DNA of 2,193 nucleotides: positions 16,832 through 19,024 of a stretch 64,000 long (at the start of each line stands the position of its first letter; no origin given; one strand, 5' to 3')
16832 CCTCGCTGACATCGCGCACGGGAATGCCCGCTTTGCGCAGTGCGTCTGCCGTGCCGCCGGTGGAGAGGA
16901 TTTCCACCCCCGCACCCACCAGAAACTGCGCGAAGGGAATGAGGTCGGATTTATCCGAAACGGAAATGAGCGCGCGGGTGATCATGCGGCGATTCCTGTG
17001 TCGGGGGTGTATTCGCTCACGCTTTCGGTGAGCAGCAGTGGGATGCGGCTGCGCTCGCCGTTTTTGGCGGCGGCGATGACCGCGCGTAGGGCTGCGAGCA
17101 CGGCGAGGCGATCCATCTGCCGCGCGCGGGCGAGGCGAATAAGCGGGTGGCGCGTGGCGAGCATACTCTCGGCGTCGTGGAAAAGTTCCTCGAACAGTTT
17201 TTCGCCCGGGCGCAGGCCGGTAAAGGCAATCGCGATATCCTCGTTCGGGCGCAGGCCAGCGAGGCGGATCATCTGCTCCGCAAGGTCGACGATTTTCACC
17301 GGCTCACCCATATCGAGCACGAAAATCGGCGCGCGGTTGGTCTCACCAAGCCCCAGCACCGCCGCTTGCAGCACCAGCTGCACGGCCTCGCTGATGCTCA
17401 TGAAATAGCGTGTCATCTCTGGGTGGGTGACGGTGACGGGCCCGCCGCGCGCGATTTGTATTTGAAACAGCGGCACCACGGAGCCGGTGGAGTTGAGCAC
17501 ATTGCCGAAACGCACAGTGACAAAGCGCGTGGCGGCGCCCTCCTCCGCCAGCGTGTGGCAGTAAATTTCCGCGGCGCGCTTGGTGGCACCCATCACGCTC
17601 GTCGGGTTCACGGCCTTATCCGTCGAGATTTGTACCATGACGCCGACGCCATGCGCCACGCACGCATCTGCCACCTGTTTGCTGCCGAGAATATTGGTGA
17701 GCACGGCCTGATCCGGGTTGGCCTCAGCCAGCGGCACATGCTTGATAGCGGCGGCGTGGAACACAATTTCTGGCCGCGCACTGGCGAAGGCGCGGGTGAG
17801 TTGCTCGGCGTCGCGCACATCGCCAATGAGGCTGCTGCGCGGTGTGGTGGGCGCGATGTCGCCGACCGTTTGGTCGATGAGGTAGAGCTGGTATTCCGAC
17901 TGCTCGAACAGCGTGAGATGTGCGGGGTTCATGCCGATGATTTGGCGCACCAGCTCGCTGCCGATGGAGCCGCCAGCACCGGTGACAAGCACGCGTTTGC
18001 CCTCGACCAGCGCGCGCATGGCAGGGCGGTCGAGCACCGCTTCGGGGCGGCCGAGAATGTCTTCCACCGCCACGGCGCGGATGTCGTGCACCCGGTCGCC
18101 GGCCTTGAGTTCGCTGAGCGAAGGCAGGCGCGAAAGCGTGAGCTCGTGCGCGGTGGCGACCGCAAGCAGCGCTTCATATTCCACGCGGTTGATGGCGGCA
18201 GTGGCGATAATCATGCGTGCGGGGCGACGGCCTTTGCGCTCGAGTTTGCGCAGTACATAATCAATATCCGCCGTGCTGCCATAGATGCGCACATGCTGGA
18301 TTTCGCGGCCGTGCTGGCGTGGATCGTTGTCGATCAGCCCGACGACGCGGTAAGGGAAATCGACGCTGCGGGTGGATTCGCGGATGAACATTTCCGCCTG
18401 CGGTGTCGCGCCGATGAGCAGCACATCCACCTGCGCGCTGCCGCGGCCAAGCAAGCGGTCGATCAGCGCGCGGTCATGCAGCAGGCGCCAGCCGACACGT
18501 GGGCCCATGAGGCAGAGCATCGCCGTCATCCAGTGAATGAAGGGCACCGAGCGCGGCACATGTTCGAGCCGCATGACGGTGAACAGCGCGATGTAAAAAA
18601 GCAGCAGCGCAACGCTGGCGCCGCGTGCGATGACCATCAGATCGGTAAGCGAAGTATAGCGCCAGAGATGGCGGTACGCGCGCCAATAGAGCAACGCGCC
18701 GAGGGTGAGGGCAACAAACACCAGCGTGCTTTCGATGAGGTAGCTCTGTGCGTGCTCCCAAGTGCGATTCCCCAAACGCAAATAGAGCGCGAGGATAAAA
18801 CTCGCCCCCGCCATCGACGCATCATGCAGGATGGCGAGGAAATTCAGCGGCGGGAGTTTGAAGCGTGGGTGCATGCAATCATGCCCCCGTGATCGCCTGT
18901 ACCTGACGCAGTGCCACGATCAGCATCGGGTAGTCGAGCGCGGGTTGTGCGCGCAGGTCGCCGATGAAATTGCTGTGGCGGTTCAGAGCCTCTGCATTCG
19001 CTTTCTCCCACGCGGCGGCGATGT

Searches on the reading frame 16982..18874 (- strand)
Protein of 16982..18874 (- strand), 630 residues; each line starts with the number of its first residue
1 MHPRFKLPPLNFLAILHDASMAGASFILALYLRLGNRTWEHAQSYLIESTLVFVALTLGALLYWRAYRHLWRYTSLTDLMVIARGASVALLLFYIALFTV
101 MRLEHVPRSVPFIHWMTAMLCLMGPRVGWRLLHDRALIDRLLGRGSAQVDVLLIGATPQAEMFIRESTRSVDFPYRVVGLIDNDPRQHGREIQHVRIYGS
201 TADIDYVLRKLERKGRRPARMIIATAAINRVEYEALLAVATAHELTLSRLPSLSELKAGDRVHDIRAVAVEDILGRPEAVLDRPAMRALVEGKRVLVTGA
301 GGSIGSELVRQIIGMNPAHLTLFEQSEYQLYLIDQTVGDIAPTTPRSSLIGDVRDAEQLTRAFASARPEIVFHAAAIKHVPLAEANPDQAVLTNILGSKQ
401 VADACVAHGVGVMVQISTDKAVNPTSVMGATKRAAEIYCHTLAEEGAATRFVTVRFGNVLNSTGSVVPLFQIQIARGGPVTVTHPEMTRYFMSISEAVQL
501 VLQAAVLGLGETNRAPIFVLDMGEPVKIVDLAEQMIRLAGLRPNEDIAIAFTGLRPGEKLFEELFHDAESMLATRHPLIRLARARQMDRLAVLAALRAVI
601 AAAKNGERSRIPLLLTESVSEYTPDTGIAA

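Call 21: search_protein_families(library=pfam, max_evalue=0.001, proteins=[window:16982-18874:-])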
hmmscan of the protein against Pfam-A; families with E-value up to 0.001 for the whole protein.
window:16982-18874:- (630 aa): 8 families
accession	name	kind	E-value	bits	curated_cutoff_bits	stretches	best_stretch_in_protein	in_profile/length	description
PF02719.21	Polysacc_synt_2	-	4.7e-111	371.1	20.2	1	295-580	1-289/293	Polysaccharide biosynthesis protein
PF01370.27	Epimerase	-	2.1e-22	80.1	20.9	1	295-504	1-224/240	NAD dependent epimerase/dehydratase family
PF04321.23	RmlD_sub_bind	-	8e-17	61.7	27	1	294-420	2-103/287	RmlD substrate binding domain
PF01073.25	3Beta_HSD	-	1.2e-12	47.9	22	1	296-431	1-129/280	3-beta hydroxysteroid dehydrogenase/isomerase family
PF16363.11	GDP_Man_Dehyd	-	5.9e-12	46.1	27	1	296-419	1-130/332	GDP-mannose 4,6 dehydratase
PF00106.31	adh_short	-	6.5e-06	26.2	26.6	1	293-454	1-174/195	short chain dehydrogenase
PF13460.12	NAD_binding_10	-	2.1e-05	24.9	27.2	1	299-424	1-104/184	NAD(P)H-binding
PF13727.12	CoA_binding_3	-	0.00035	21.1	25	1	71-208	9-137/175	CoA-binding domain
